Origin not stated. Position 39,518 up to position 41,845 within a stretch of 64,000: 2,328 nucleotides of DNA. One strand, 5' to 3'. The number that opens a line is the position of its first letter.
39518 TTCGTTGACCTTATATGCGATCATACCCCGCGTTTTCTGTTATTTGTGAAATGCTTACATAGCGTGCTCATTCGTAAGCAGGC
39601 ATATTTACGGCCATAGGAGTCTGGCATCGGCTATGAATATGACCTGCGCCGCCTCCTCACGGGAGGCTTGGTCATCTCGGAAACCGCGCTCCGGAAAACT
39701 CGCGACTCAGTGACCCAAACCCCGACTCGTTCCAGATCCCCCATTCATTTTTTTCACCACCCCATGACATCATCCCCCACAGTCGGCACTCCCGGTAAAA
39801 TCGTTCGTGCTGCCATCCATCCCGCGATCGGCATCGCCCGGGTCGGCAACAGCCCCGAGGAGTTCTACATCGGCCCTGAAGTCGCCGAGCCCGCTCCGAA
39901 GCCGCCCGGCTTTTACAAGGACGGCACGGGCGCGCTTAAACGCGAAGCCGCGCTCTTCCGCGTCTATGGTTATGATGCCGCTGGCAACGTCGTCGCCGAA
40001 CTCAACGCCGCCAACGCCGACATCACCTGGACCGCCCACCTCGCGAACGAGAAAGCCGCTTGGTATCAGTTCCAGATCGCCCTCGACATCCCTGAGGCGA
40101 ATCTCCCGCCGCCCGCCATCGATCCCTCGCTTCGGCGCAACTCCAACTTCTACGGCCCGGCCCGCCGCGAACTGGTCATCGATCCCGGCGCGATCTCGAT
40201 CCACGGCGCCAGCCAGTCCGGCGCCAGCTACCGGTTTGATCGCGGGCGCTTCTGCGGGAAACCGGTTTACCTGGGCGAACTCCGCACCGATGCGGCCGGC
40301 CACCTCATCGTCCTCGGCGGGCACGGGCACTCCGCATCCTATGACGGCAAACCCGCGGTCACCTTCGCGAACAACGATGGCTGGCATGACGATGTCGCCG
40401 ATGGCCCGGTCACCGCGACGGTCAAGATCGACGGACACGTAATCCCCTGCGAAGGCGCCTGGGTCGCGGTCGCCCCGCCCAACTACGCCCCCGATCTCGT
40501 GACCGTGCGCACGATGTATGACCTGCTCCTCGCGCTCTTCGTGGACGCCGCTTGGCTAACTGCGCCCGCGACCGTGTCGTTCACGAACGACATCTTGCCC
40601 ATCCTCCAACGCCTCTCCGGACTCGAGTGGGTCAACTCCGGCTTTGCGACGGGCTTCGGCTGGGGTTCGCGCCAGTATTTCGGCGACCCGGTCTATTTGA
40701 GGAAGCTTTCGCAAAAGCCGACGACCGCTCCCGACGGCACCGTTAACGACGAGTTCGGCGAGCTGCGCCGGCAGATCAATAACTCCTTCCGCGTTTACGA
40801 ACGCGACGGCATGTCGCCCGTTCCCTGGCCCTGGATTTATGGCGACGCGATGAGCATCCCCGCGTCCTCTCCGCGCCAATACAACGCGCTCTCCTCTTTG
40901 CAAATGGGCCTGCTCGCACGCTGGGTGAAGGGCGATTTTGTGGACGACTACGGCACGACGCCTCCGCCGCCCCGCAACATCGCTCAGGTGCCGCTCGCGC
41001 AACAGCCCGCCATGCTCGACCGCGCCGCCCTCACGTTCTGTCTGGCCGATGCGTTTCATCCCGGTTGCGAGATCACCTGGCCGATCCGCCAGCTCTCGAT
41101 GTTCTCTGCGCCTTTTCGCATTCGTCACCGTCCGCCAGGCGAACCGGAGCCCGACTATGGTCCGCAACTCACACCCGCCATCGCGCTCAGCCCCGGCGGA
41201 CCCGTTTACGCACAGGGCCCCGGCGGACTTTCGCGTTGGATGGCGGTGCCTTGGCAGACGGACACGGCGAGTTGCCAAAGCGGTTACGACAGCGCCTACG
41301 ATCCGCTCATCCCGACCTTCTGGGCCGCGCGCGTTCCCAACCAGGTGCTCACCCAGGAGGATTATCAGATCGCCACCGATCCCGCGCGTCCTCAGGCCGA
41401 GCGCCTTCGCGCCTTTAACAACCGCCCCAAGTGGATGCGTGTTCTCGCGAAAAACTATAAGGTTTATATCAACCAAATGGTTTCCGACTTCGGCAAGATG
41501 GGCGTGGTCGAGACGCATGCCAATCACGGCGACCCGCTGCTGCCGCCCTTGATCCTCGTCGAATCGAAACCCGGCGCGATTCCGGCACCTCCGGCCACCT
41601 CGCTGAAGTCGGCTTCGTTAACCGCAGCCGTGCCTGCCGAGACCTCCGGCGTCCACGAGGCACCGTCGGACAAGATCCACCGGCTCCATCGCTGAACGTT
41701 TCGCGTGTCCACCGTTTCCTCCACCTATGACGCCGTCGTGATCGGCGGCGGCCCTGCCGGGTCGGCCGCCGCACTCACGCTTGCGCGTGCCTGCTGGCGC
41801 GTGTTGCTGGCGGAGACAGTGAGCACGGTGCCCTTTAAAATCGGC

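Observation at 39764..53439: Six-gene operon coupling a CTQ amino-acid oxidase (LodAB) to an MnxG-type multicopper oxidase module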

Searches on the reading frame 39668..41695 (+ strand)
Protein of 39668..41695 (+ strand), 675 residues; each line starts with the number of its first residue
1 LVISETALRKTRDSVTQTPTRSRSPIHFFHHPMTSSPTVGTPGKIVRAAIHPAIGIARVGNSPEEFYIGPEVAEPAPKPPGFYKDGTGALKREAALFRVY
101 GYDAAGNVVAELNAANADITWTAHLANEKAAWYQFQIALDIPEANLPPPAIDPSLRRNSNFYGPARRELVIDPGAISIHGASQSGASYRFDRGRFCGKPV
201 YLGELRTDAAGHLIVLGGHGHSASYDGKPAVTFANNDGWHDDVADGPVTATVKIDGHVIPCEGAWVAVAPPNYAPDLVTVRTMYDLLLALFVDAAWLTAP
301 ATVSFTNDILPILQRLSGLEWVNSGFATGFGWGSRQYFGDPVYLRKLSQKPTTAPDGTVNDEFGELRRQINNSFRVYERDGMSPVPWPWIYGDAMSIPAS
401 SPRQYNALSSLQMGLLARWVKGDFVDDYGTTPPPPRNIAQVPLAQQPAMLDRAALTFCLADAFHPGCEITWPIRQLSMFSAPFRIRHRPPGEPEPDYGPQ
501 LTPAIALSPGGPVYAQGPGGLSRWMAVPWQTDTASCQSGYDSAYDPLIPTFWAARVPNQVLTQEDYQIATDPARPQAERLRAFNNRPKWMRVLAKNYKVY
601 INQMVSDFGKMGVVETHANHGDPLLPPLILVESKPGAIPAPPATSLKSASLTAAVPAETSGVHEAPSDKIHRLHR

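Call 3: search_protein_families(library=pfam, proteins=[window:39668-41695:+], max_evalue=0.01)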
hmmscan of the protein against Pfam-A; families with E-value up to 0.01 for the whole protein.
window:39668-41695:+ (675 aa): 2 families
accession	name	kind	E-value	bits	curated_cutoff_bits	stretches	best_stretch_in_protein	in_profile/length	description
PF17990.7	LodA_N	-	2.5e-86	289.5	26.3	1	51-268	1-213/213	L-Lysine epsilon oxidase N-terminal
PF18417.6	LodA_C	-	2e-38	131.8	25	1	400-552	12-149/149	L-lysine epsilon oxidase C-terminal domain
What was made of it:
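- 39764..41695 (+): lodA-like gene: group III LodA/GoxA-family CTQ-dependent oxidase, 643 aa, no signal peptide. Pfam LodA_N 2.5e-86 and LodA_C 2e-38 (call 3).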

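Call 4: search_protein_families(library=ncbifam, proteins=[window:39668-41695:+], max_evalue=0.01)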
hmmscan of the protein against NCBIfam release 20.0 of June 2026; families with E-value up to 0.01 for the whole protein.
window:39668-41695:+ (675 aa): 2 families
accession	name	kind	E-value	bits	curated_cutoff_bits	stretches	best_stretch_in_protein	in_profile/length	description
NF038173.1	Gly_ox_CTQ_GoxA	equivalog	1.1e-122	410.1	750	1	42-618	38-630/668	CTQ-dependent glycine oxidase GoxA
NF038172.1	Lys_ox_CTQ_LodA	equivalog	8e-54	183.1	600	1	49-537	3-503/684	CTQ-dependent lysine 6-oxidase LodA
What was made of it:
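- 39764..41695 (+): NCBIfam GoxA 410 bits (cut-off 750) and LodA 183 bits (cut-off 600) (call 4).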

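Call 12: find_homologous_proteins(query=window:39764-41692:+, max_evalue=1e-20)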
Query window:39764-41692:+ (643 aa): 5188 proteins with E <= 1e-20 among 8000 candidates; the best 120 are listed.
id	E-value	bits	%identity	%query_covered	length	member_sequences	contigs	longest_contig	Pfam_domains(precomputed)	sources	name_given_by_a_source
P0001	0.0e+0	1352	91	99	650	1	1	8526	PF17990.8,PF18417.7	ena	-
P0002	0.0e+0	1299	86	100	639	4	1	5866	PF17990.8,PF18417.7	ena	-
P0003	0.0e+0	1269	84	100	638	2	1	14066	PF17990.8,PF18417.7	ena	-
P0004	0.0e+0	1268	85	99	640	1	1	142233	PF17990.8,PF18417.7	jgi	jgi:hypothetical protein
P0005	0.0e+0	1267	85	99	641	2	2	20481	PF17990.8,PF18417.7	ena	-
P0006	0.0e+0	1264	83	100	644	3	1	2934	PF17990.8,PF18417.7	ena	-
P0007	0.0e+0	1211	81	100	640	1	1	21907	PF17990.8,PF18417.7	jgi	jgi:hypothetical protein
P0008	0.0e+0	1208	81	100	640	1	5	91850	PF17990.8,PF18417.7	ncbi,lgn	-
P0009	0.0e+0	1185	80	98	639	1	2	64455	PF17990.8,PF18417.7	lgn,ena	-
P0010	0.0e+0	1184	79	98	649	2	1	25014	PF17990.8,PF18417.7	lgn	-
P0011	0.0e+0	1156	79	98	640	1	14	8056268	PF17990.8,PF18417.7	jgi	jgi:hypothetical protein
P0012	0.0e+0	1143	76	98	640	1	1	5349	PF17990.8,PF18417.7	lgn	-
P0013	0.0e+0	1093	76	98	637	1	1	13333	PF17990.8,PF18417.7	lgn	-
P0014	0.0e+0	1087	75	100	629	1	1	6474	PF17990.8,PF18417.7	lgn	-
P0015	0.0e+0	1081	74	98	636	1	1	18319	PF17990.8,PF18417.7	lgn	-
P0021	4.1e-276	936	65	99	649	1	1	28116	PF17990.8,PF18417.7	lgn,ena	-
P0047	9.3e-233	793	60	92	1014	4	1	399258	PF17990.8,PF18417.7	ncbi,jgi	jgi:hypothetical protein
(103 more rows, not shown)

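Call 14: find_related_loci(query=A1, collection=genome_contigs, flank=10000)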
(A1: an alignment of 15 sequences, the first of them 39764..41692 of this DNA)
Query A1 (643 aa) in genome_contigs; peptide patterns used: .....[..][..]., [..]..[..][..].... (x = any residue, [..] = any of these).
600 stretches matched a pattern (row limit reached: there are more); 565 encode a relative of the query (tblastn E <= 1e-3); the best 80 are kept; 80 distinct loci.
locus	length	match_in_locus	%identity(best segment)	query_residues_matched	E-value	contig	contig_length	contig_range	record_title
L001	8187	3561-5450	86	10-643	0e+0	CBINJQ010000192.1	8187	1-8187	MAG TPA_asm: uncultured Akkermansia sp. isolate SRR16817062_concoct_38 genome assembly, contig: ERZ27393189.1915, whole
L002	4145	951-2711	64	13-607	0e+0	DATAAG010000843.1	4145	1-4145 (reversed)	MAG TPA_asm: Longimicrobium sp. isolate SMAG_U6666 k141_2080116, whole genome shotgun sequence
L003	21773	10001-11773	60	12-604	0e+0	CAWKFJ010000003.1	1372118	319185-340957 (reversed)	MAG: uncultured Acidobacteriota bacterium isolate MFD09212.bin.1.141 genome assembly, contig: contig_13391, whole genome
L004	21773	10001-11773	61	12-604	0e+0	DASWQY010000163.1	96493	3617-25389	MAG TPA_asm: Pyrinomonadaceae bacterium isolate SMAG_U3507 k141_443794, whole genome shotgun sequence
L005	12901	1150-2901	62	12-603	0e+0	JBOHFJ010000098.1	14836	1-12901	MAG: Pseudonocardiaceae bacterium isolate SE1533_metabat2.bin.3_sub NODE_428_length_14836_cov_1.542661, whole genome sho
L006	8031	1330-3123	59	5-604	0e+0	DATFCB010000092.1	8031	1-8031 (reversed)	MAG TPA_asm: Pyrinomonadaceae bacterium isolate SMAG_U8543 k141_587034, whole genome shotgun sequence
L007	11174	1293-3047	60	12-603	0e+0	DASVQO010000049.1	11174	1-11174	MAG TPA_asm: Chloroflexia bacterium isolate SMAG_U3210 k141_380447, whole genome shotgun sequence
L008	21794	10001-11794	60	5-604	0e+0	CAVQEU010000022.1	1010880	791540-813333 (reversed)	MAG: uncultured Acidobacteriota bacterium isolate MFD09206.bin.1.160 genome assembly, contig: contig_5804, whole genome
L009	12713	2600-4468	56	12-628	0e+0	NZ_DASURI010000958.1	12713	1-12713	MAG: Longimicrobium sp. isolate SMAG_U1703 k141_708200, whole genome shotgun sequence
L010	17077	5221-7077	54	13-641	0e+0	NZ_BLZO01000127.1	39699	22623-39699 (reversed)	Okeania sp. KiyG1 sequence127, whole genome shotgun sequence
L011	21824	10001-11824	58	4-611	0e+0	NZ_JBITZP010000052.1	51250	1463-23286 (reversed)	Kitasatospora sp. NPDC053057 NPDC053057_409_H2.ctg-0052, whole genome shotgun sequence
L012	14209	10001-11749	57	12-603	0e+0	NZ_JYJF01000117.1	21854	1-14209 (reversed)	Saccharothrix sp. ST-888 contig-116, whole genome shotgun sequence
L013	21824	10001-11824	57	1-611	0e+0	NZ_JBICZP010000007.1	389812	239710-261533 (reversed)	Kitasatospora sp. NPDC048239 NPDC048239_59_E4.ctg-0007, whole genome shotgun sequence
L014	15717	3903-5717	57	4-611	0e+0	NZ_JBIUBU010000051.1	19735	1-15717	Streptomyces sp. NPDC052042 NPDC052042_152_B4.ctg-0051, whole genome shotgun sequence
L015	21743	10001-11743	57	12-601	0e+0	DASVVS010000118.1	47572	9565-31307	MAG TPA_asm: Thermoleophilaceae bacterium isolate SMAG_U3349 k141_93131, whole genome shotgun sequence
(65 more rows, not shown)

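Call 16: find_encoding_contigs(protein=P0004, flank=10000, max_places=2)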
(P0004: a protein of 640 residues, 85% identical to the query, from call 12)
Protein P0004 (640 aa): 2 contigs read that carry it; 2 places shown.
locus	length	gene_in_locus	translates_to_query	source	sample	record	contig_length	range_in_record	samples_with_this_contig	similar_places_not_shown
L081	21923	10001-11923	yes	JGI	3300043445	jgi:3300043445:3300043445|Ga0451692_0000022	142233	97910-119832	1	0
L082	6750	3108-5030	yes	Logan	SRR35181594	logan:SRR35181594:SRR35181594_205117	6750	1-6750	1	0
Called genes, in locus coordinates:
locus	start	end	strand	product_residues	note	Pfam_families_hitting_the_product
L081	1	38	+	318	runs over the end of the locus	PF00903:Glyoxalase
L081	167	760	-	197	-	-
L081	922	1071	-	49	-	-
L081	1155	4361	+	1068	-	PF18339:Tudor_1_RapA, PF18337:Tudor_RapA, PF00176:SNF2-rel_dom, PF00270:DEAD (faint), PF04851:ResIII, PF00271:Helicase_C, PF12137:RapA_C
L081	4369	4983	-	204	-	PF01613:Flavin_Reduct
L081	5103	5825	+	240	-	-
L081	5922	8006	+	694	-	PF11412:DsbD_N, PF02683:DsbD_TM, PF03190:Thioredox_DsbH (faint), PF13899:Thioredoxin_7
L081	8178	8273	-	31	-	-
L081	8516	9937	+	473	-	-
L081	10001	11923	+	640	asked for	PF17990:LodA_N, PF18417:LodA_C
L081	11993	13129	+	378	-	PF01266:DAO (faint), PF01494:FAD_binding_3, PF04820:Trp_halogenase (weak)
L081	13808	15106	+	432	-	-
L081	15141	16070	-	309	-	PF01073:3Beta_HSD (weak), PF01370:Epimerase, PF02719:Polysacc_synt_2 (faint), PF07993:NAD_binding_4 (faint), PF16363:GDP_Man_Dehyd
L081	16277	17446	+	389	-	PF00155:Aminotran_1_2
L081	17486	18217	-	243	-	PF00480:ROK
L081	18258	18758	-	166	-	PF00254:FKBP_C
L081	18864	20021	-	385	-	PF14088:DUF4268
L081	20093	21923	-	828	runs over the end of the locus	PF12704:MacB_PCD, PF02687:FtsX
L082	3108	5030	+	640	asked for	PF17990:LodA_N, PF18417:LodA_C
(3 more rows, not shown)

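Call 17: find_encoding_contigs(protein=P0011, flank=10000, max_places=2)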
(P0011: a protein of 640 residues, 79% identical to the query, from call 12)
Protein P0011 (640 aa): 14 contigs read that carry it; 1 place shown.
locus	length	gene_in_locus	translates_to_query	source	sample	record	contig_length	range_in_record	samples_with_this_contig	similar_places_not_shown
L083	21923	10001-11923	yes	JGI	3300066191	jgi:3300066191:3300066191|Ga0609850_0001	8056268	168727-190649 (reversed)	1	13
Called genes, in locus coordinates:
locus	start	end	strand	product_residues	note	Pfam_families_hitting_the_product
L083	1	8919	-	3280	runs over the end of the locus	PF02973:Sialidase (faint), PF18884:TSP3_bac (faint), PF13385:Laminin_G_3, PF17957:Big_7, PF19077:Big_13 (faint), PF07495:Y_Y_Y (faint), PF13385:Laminin_G_3, PF17957:Big_7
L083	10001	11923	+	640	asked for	PF17990:LodA_N, PF18417:LodA_C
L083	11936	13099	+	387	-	PF00890:FAD_binding_2 (weak), PF01266:DAO (faint), PF01494:FAD_binding_3, PF04820:Trp_halogenase (weak), PF07992:Pyr_redox_2 (weak), PF12831:FAD_oxidored (weak), PF04820:Trp_halogenase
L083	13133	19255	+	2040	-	-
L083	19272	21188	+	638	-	PF02239:Cytochrom_D1 (faint), PF21783:YNCE (faint), PF25174:Beta-prop_THOC3 (faint)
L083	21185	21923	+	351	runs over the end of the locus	PF00578:AhpC-TSA (faint), PF02630:SCO1-SenC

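Call 18: find_encoding_contigs(protein=P0021, flank=10000, max_places=2)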
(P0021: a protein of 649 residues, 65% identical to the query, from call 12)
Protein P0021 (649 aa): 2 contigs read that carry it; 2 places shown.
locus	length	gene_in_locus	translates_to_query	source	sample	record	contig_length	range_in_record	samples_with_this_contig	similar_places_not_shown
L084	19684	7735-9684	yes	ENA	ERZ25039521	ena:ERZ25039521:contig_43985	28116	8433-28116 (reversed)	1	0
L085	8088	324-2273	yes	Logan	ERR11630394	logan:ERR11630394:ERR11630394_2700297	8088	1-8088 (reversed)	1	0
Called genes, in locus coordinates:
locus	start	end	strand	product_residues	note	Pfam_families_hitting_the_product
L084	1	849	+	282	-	?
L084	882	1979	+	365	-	PF00294:PfkB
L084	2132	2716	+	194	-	PF03352:Adenine_glyco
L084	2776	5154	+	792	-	PF12704:MacB_PCD, PF02687:FtsX, PF12704:MacB_PCD, PF02687:FtsX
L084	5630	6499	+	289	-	PF00892:EamA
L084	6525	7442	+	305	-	-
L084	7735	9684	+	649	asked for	PF17990:LodA_N, PF18417:LodA_C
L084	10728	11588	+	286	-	PF13489:Methyltransf_23, PF08241:Methyltransf_11, PF08242:Methyltransf_12, PF13649:Methyltransf_25, PF13847:Methyltransf_31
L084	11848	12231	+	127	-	-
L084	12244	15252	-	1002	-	PF00069:Pkinase, PF23381:Beta-prop_IFT122_1st, PF25174:Beta-prop_THOC3, PF24814:WD40_Prp19, PF25174:Beta-prop_THOC3, PF25175:Beta-prop_WDR5, PF23414:Beta-prop_EML_2, PF24807:WD40_CDC20-Fz, +17 more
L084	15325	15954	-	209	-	PF04542:Sigma70_r2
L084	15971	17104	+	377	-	PF00550:PP-binding (weak)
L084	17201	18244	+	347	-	-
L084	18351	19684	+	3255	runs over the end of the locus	?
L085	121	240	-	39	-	-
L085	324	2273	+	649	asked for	PF17990:LodA_N, PF18417:LodA_C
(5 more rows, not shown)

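Call 30: search_solved_structures(query=window:39764-41692:+, show_alignments=2)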
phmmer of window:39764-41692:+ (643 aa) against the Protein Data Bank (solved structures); distinct sequences matched with E-value up to 0.001: 11.
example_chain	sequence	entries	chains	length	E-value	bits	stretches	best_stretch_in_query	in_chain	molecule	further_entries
6byw_B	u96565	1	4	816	4.9e-37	131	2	57-294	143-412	GoxA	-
6vmv_A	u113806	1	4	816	4.9e-37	131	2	57-294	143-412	Glycine oxidase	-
6ufq_A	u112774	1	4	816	2.1e-36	128.9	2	57-294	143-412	Glycine Oxidase GoxA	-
6ubr_B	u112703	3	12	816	6.5e-36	127.3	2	57-294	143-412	Uncharacterized protein | Uncharacterized protein GoxA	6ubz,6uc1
6eer_A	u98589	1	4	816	1.7e-35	125.9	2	57-294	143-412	GoxA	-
6vmf_A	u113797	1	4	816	1.7e-35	125.9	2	57-294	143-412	Glycine oxidase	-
6vl7_A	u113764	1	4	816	1.8e-35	125.8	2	57-294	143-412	Glycine oxidase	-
6ubn_A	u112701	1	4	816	5.7e-35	124.2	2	57-294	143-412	Quinoprotein glycine oxidase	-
2ymw_A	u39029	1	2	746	8.4e-35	123.6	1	11-506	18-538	L-LYSINE 6-OXIDASE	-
6vmw_B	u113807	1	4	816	2.1e-34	122.3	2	57-294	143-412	Glycine oxidase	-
3weu_A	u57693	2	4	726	2.7e-34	121.9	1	17-506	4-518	L-lysine 6-oxidase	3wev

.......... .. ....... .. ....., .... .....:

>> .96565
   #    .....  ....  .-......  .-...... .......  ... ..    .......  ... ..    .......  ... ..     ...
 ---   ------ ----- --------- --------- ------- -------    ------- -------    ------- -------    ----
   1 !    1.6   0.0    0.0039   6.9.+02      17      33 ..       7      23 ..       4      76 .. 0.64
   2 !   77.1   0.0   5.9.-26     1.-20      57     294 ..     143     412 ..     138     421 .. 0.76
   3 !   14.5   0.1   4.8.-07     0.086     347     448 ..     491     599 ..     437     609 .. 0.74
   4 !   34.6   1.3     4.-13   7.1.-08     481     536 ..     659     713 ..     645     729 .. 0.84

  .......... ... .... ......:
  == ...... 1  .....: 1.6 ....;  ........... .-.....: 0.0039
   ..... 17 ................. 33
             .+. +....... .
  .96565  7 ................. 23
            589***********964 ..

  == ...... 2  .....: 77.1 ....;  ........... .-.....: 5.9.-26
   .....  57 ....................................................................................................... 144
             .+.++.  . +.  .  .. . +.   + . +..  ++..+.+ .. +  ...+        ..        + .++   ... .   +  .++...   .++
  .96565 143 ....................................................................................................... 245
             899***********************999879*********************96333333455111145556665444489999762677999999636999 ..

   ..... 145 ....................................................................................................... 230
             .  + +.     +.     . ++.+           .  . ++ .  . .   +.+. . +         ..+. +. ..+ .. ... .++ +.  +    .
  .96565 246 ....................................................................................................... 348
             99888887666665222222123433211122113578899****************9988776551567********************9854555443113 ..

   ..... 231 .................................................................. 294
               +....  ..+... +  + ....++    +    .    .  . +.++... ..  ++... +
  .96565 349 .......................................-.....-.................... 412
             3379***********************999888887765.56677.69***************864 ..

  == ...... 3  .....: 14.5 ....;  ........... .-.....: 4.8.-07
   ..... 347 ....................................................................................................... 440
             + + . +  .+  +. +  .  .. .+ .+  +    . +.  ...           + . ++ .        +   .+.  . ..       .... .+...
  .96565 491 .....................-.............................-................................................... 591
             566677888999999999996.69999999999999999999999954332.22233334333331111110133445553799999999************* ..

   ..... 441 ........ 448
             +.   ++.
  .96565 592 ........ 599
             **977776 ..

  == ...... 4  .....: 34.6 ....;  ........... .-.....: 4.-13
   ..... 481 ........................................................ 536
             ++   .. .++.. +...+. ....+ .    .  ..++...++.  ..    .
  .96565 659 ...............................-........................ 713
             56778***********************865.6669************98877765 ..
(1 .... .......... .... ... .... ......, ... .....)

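Call 51: search_protein_families(library=pfam, proteins=[P0047], max_evalue=0.01)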
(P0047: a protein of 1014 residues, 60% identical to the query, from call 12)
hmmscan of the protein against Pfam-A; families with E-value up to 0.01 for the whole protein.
P0047 (1014 aa): 2 families
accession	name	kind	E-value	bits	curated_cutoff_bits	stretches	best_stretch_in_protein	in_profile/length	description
PF17990.7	LodA_N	-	2.1e-86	289.7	26.3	1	369-586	1-213/213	L-Lysine epsilon oxidase N-terminal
PF18417.6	LodA_C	-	9.7e-40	136.1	25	1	710-867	12-149/149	L-lysine epsilon oxidase C-terminal domain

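Call 56: search_protein_families(library=pfam, proteins=[L081:13808-15106:+], max_evalue=0.01)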
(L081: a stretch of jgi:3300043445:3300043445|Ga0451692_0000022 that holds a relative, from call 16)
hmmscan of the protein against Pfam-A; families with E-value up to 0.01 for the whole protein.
L081:13808-15106:+ (432 aa): 0 families

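Call 65: search_dna_similar(query=window:39764-41692:+, collection=plasmids, mode=protein, max_rows=25, max_evalue=1e-20)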
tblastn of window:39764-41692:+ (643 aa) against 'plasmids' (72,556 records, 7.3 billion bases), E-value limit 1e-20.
Records with a match: 51; places in all: 51; records where one place covers at least 80% of the query: 36.
Best place of each record, by identity: <60% 51.
By first word of the organism name: Ralstonia 15; Azospirillum 6; Bradyrhizobium 4; Mesorhizobium 4; Rhizobium 3; Mycetohabitans 3; Embleya 2; Sinorhizobium 2; Martelella 2; Paraburkholderia 2; and 7 more.
By predicted mobility (MOB-suite, as given by PLSDB): non-mobilizable 27; mobilizable 14; conjugative 10.
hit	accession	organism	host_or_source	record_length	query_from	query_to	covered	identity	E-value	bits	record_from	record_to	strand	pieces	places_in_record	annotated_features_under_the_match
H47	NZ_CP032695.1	Rhizobium jaguaris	Calliandra grandiflora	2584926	13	602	92%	54.8%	0e+0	603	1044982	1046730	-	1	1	none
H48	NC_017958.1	Tistrella mobilis KA081020-065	-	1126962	9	602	92%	53.6%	0e+0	603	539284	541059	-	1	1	record has no annotation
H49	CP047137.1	Ralstonia solanacearum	Potato,Single cell,tuber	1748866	12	604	92%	53.4%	0e+0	592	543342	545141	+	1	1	catalase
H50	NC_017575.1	Ralstonia solanacearum Po82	-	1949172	12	604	92%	53.2%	0e+0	591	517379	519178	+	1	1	none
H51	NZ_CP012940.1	Ralstonia solanacearum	plantain,cell culture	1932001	12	604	92%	53.2%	0e+0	591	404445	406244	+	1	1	none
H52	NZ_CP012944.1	Ralstonia solanacearum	Cucumis sativus,cell culture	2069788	12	604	92%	53.2%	0e+0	591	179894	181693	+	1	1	none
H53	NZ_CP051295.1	Ralstonia solanacearum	Plantain,cell culture,stem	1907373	12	604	92%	53.2%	0e+0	591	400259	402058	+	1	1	none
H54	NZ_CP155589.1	Ralstonia solanacearum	Musa sp.,cell culture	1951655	12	604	92%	53.2%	0e+0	591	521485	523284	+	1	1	none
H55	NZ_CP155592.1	Ralstonia solanacearum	Musa sp.,cell culture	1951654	12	604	92%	53.2%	0e+0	591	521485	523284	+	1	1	none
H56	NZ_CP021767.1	Ralstonia solanacearum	Solanum lycopersicum,Tomato with ...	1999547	12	604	92%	53.2%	0e+0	590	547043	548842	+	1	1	none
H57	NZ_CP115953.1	Ralstonia solanacearum CFBP2957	Solanum lycopersicum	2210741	12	604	92%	53.2%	0e+0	590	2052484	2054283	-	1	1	none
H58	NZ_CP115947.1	Ralstonia solanacearum MolK2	Musa sp.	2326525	12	604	92%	53.2%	0e+0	589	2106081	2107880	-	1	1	record has no annotation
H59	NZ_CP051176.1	Ralstonia solanacearum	Whole organism,tomato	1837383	12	604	92%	53.0%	0e+0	588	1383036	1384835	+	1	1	none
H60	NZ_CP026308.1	Ralstonia solanacearum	Musa sp.,pure culture,plants with Moko ...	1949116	12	604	92%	52.9%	0e+0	587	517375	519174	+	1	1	none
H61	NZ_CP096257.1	Bradyrhizobium barranii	Glycine max cv. AC Glengarry,Cell ...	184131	10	603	92%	52.1%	0e+0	588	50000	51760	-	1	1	LodA/GoxA family CTQ-dependent oxidase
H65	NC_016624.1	Azospirillum lipoferum 4B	-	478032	2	607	94%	49.0%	3e-176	563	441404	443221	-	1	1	LodA/GoxA family CTQ-dependent oxidase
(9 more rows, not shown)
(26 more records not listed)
